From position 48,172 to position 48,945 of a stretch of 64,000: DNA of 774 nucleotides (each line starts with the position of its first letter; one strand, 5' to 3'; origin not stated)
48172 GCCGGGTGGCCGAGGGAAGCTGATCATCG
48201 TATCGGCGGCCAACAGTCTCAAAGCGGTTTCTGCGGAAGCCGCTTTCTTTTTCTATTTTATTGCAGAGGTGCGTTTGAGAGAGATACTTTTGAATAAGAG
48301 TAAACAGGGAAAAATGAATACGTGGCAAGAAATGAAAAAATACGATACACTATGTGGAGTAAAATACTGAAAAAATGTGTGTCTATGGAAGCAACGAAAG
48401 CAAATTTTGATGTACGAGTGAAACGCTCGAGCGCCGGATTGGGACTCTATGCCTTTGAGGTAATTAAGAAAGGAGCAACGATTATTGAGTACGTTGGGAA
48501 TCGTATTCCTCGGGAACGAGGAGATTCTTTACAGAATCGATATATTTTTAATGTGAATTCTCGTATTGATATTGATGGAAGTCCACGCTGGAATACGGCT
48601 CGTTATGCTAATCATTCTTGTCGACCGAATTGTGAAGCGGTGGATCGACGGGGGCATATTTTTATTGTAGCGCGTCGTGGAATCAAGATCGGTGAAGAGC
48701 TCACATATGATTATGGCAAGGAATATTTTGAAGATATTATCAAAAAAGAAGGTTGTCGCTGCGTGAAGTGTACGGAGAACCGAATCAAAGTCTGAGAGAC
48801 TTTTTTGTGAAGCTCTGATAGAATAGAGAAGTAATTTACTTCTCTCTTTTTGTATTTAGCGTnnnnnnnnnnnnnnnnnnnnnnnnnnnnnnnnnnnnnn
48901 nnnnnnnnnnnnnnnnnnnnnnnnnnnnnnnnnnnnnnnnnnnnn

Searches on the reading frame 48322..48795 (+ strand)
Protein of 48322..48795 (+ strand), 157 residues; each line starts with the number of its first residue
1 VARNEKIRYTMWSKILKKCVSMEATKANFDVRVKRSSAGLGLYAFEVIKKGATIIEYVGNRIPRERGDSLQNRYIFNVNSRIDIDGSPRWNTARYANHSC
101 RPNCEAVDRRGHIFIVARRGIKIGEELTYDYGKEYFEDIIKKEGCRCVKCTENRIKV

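Call 3: search_protein_families(library=pfam, proteins=[window:48322-48795:+], max_evalue=0.01)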
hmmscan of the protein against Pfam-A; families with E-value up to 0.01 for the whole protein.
window:48322-48795:+ (157 aa): 2 families
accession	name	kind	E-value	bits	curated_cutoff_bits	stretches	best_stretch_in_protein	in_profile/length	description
PF00856.33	SET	-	1.7e-21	77.1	22.4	1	39-132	1-105/105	SET domain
PF21549.2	PRDM2_PR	-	0.002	18.3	27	1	39-138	12-119/123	PR domain zinc finger protein 2, PR domain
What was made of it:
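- Checked: A SET-domain gene lies at 48322..48795 (call 3).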
